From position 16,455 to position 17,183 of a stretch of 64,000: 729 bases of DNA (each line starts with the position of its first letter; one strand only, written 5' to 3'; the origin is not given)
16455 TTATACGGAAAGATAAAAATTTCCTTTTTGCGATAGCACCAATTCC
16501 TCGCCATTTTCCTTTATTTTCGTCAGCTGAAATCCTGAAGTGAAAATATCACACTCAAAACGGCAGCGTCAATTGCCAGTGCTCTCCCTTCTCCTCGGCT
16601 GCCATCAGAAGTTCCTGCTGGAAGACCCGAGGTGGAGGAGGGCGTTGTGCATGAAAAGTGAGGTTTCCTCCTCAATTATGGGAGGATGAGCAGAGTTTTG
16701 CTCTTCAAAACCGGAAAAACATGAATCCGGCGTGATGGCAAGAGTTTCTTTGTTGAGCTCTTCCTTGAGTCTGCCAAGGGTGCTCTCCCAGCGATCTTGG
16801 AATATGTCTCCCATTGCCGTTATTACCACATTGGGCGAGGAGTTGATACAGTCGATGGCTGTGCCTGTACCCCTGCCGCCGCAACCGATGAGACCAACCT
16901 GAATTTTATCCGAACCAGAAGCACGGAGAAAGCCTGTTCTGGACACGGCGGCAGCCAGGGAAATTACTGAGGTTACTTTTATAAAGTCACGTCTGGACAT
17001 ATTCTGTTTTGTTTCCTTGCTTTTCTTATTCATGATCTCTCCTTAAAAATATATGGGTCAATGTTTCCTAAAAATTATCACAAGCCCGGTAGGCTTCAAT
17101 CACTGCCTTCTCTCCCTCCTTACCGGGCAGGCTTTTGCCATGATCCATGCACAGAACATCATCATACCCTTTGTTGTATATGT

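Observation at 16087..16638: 552-bp segmental repeat (two copies about 6.4 kb apart) carrying a decayed permease 3' end and a conserved hairpin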

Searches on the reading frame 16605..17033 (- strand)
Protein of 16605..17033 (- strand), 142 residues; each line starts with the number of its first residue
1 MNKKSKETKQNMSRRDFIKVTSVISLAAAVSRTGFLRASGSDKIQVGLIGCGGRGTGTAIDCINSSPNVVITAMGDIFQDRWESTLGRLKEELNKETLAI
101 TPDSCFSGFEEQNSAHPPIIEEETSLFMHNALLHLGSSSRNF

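Call 13: search_protein_families(library=pfam, proteins=[window:16605-17033:-], max_evalue=0.01)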
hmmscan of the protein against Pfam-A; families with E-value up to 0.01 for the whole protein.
window:16605-17033:- (142 aa): 1 family
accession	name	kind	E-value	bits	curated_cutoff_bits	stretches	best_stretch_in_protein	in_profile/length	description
PF10518.14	TAT_signal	-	0.00075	19.8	22.7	1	11-30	1-20/21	TAT (twin-arginine translocation) pathway signal sequence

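Call 36: find_encoding_contigs(protein=window:16605-17033:-, flank=10000, max_places=10)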
Protein window:16605-17033:- (142 aa): no gene with exactly this product is on record in the collection.

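Call 45: find_homologous_proteins(query=window:16605-17033:-, max_evalue=0.00001)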
Query window:16605-17033:- (142 aa): 44 proteins with E <= 0.00001 among 121 candidates.
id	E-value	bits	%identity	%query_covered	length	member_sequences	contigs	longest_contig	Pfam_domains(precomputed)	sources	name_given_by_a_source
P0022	2.6e-87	307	100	100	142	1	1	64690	-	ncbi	-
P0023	2.8e-43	165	71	75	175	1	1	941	PF01408.29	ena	-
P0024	2.0e-42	162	68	77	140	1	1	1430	-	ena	-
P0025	3.6e-41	158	68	77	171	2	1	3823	PF01408.29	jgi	-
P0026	3.1e-39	152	65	77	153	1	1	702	PF14242.12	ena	-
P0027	1.8e-31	126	63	68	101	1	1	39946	-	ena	-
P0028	1.8e-23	101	45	93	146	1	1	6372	-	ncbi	ncbi:MAG: twin-arginine translocation signal domain-containing protein [Planctomycetota bacterium]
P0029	3.5e-23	100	46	85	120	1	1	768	-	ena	-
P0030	3.0e-19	87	51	65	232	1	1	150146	-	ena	-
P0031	3.0e-19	87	46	70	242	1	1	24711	PF01408.29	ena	-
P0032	1.7e-18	84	43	77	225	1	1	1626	PF01408.29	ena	-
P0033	1.4e-17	82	51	60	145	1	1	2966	-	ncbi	-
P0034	3.3e-16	77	46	70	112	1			-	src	-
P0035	6.5e-16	76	44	69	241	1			PF01408.29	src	-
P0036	1.3e-15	75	42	75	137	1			-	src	-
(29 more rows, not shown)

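Call 54: find_encoding_contigs(protein=P0022, flank=1000, max_places=5)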
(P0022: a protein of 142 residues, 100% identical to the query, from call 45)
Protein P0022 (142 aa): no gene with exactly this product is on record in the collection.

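Call 55: list_cluster_members(proteins=[P0022, P0002, P0018])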
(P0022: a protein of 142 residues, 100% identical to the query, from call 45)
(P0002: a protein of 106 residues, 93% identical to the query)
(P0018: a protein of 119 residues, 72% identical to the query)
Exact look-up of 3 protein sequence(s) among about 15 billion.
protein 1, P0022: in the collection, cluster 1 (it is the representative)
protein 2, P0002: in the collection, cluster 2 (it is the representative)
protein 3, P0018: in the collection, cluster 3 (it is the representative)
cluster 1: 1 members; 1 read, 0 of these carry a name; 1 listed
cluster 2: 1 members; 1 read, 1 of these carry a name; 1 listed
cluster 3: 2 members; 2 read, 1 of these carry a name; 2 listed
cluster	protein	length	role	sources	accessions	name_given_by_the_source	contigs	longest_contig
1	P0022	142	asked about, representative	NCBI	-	-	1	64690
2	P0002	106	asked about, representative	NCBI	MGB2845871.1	MAG: amino acid permease, partial [Candidatus Aminicenantaceae bacterium]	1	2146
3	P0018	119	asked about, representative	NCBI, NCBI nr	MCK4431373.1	MAG: amino acid permease, partial [Candidatus Aminicenantes bacterium] | amino acid permease [Candidatus Aminicenantes bacterium]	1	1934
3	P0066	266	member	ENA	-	-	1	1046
